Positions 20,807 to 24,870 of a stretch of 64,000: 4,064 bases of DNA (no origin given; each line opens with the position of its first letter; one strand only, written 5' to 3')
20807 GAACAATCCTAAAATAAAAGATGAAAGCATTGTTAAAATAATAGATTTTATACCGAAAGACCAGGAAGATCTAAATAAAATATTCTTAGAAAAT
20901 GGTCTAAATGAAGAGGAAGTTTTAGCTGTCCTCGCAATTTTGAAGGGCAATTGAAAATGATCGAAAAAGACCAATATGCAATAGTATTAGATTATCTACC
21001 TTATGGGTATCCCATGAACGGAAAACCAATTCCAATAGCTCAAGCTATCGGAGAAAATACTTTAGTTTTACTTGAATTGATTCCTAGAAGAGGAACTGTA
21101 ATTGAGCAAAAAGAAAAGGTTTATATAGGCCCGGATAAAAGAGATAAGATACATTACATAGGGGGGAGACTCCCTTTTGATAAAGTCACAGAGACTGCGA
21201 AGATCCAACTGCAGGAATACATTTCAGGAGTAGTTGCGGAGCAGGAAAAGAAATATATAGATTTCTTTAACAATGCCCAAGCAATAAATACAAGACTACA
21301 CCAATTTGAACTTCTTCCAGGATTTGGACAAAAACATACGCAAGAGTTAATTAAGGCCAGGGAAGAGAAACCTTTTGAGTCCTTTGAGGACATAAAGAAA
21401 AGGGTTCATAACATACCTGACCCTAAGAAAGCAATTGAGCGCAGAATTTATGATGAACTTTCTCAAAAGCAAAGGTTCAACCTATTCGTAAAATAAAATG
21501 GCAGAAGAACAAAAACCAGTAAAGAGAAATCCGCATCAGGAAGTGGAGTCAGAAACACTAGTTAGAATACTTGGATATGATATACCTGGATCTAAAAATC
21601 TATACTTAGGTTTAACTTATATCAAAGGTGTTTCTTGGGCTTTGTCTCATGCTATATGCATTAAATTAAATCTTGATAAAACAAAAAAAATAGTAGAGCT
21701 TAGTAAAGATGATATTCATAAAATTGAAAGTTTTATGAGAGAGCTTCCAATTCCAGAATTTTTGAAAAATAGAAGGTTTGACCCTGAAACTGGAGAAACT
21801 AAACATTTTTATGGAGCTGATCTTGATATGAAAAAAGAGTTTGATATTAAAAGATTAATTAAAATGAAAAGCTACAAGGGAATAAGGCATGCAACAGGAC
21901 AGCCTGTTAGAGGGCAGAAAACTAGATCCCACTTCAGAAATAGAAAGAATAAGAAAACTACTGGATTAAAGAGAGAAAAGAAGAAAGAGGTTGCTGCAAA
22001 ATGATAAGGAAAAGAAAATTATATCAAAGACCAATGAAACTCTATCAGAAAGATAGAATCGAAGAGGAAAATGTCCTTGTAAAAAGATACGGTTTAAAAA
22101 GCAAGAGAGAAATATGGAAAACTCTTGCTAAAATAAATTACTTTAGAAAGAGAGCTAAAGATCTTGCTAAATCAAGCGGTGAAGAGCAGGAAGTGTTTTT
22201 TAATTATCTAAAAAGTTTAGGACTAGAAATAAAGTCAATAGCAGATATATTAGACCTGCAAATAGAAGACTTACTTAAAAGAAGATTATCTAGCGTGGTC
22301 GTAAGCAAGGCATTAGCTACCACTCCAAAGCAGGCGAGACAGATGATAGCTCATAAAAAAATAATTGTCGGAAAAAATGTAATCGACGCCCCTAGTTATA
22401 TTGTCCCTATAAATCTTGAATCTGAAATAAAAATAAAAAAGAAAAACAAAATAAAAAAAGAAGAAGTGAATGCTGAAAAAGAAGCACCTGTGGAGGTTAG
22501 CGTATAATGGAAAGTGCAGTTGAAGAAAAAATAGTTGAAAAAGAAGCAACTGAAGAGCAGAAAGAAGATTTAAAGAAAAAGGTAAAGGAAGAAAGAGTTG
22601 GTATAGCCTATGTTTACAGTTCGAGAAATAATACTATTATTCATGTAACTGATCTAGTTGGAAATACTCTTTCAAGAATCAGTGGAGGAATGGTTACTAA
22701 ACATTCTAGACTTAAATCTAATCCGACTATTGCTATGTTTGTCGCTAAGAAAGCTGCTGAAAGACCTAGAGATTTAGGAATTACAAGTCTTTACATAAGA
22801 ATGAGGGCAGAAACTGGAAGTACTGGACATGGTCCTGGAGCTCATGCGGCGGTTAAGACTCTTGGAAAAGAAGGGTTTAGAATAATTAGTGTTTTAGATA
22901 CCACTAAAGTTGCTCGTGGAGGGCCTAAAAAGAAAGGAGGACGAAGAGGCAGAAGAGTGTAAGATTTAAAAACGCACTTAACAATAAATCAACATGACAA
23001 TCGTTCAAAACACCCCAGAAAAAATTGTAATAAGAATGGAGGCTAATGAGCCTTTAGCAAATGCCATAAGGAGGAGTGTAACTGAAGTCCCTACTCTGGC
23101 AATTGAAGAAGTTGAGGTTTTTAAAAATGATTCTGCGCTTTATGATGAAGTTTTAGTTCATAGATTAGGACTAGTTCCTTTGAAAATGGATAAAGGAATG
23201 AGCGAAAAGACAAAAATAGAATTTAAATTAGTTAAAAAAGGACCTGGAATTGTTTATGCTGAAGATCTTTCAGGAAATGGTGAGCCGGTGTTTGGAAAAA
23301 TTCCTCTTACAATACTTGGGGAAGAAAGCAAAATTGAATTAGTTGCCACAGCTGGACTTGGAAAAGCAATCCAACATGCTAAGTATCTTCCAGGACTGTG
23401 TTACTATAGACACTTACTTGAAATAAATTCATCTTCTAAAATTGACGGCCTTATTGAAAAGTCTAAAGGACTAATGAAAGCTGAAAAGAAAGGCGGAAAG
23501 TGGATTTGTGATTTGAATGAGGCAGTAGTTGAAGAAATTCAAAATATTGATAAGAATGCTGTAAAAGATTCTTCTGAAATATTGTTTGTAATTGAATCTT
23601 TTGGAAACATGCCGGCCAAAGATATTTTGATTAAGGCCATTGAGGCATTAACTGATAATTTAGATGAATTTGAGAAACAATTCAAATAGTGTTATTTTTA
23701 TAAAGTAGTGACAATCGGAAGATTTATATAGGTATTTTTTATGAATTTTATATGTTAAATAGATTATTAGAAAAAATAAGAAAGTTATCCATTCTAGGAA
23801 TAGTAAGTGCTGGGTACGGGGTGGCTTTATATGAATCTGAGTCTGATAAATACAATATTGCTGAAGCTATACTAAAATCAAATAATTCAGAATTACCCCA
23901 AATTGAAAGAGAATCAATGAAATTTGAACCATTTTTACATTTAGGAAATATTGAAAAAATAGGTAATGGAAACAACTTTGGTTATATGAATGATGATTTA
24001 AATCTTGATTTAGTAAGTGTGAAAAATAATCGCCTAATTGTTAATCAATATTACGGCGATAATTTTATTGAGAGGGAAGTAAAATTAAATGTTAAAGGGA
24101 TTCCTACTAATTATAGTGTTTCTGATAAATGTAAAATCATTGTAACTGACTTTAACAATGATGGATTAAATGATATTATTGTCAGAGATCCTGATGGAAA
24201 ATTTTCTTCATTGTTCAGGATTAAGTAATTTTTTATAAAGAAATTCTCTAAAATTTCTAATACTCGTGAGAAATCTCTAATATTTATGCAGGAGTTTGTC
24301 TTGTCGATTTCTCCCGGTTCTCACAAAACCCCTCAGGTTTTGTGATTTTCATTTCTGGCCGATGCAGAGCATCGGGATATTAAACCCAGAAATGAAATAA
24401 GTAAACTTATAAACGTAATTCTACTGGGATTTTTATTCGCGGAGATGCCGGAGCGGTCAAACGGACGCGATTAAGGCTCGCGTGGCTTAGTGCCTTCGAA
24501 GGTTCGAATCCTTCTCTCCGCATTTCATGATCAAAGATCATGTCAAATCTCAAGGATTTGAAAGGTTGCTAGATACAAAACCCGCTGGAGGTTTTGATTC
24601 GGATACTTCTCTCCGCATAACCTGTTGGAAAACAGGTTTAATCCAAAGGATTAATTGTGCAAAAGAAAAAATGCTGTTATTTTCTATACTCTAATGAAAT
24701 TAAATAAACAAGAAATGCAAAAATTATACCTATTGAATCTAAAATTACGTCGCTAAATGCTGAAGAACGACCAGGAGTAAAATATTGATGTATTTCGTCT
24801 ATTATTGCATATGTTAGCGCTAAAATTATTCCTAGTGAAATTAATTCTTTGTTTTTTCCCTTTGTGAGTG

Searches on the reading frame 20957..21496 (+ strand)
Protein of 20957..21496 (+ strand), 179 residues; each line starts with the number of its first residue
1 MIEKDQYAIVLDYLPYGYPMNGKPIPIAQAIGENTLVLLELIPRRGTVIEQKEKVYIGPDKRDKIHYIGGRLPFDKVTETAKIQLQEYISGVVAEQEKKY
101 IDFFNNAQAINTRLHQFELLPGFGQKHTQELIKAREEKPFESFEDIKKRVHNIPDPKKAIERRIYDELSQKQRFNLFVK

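Call 70: search_protein_families(library=pfam, proteins=[window:20957-21496:+], max_evalue=0.0001)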
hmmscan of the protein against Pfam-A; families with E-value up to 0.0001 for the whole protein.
window:20957-21496:+ (179 aa): 1 family
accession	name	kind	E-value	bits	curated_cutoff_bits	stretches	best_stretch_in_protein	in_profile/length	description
PF04919.18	DUF655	-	2.5e-57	194.2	22.2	1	5-179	2-181/181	Protein of unknown function (DUF655)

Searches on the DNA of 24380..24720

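Call 101: search_rna_families(source=window, start=24380, end=24720, threshold=evalue, max_evalue=1)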
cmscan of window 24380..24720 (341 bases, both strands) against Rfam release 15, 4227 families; matches with E-value up to 1: 6.
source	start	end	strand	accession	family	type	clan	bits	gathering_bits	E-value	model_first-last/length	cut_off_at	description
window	24439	24522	+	RF00005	tRNA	Gene; tRNA;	CL00001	52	29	1.5e-10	1-71/71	no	tRNA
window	24487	24520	-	RF04351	Plastid-psbl-rps4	Cis-reg;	-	22.7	68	0.014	1-53/53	no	Plastid-psbl-rps4 3UTR RNA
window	24439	24523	-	RF04354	Plastid-ycf2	Cis-reg;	-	22.1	65.7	0.028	1-75/75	no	Plastid-ycf2 5UTR RNA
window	24659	24685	-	RF00489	ctRNA_p42d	Gene; antisense;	-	20.3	50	0.057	1-46/46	no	ctRNA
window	24545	24564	-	RF01354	CRISPR-DR45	Gene; CRISPR;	-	19.7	37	0.64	1-24/24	no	CRISPR RNA direct repeat element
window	24423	24563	+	RF02223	sX4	Gene; sRNA;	-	15.9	70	0.33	1-167/167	no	Proteobacterial sRNA sX4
